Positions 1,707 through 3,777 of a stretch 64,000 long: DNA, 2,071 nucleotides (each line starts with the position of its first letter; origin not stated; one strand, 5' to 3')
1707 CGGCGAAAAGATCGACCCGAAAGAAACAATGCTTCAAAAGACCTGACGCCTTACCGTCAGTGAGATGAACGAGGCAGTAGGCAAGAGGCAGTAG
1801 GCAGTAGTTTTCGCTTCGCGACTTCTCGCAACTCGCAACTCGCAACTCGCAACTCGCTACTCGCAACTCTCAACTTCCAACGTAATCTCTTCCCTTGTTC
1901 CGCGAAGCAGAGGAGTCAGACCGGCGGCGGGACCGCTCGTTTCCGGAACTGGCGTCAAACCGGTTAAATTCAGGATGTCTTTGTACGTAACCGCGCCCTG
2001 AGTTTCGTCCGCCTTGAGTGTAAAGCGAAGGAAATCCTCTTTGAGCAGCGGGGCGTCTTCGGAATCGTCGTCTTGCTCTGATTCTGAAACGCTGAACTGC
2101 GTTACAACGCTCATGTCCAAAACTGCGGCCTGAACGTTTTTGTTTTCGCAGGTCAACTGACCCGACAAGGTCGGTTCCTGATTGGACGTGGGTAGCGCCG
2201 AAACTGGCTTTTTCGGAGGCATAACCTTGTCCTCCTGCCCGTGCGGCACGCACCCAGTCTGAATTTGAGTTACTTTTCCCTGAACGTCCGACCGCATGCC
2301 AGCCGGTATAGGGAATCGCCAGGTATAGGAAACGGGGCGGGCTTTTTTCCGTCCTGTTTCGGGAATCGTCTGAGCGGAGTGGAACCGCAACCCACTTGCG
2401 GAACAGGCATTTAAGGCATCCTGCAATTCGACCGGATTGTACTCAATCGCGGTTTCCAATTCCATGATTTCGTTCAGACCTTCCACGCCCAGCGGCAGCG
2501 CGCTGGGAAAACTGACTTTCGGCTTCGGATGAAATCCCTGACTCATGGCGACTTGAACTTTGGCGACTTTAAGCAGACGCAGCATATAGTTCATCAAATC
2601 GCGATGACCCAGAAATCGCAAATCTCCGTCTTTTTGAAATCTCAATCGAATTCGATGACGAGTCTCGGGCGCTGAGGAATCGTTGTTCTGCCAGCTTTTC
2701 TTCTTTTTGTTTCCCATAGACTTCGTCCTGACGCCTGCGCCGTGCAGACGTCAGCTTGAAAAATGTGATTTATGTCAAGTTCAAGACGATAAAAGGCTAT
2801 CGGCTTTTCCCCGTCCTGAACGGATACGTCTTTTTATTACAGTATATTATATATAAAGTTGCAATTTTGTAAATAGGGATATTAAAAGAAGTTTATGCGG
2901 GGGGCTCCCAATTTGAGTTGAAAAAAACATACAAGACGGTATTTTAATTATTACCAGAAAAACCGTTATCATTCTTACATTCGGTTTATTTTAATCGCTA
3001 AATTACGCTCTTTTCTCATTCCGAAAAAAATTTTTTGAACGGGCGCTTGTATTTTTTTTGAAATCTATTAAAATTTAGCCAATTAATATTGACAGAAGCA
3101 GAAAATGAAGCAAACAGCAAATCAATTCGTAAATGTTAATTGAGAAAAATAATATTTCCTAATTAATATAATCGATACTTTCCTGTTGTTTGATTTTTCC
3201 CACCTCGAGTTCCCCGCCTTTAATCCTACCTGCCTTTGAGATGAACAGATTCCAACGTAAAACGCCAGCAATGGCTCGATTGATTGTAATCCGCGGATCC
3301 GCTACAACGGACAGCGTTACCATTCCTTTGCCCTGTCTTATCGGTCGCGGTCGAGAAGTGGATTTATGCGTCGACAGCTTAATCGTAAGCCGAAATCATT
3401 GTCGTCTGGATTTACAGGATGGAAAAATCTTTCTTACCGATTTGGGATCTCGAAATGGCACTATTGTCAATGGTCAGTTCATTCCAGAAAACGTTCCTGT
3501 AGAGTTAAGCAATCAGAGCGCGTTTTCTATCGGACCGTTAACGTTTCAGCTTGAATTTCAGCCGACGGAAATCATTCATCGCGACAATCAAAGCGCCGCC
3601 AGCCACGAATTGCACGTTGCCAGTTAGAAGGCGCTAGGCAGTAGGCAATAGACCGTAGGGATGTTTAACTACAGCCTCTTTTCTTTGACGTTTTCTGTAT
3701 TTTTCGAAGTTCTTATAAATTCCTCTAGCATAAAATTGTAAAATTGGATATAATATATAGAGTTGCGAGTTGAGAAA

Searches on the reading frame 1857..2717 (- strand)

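Call 56: search_protein_families(library=pfam, proteins=[window:1857-2717:-], max_evalue=0.00001)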
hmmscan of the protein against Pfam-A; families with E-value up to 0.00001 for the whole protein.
window:1857-2717:- (286 aa): 1 family
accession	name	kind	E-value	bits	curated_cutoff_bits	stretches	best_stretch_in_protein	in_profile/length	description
PF10105.14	DUF2344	-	2.8e-31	109.2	23.8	1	22-129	1-108/176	Uncharacterized protein conserved in bacteria (DUF2344)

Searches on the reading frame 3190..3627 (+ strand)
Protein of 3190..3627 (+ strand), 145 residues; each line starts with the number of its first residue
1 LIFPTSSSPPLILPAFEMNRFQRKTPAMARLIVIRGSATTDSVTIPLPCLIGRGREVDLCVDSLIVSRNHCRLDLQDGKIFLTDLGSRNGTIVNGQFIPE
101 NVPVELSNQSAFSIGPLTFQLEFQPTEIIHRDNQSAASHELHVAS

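Call 56: search_protein_families(library=pfam, proteins=[window:3190-3627:+], max_evalue=0.00001)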
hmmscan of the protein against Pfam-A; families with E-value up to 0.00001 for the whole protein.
window:3190-3627:+ (145 aa): 2 families
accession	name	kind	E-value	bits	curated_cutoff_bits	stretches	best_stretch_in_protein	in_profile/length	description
PF00498.31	FHA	-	1.6e-18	67.3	20.7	1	50-115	2-67/67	FHA domain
PF16697.10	Yop-YscD_cpl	-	1.1e-11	45.3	33.2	1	49-122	19-91/94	Inner membrane component of T3SS, cytoplasmic domain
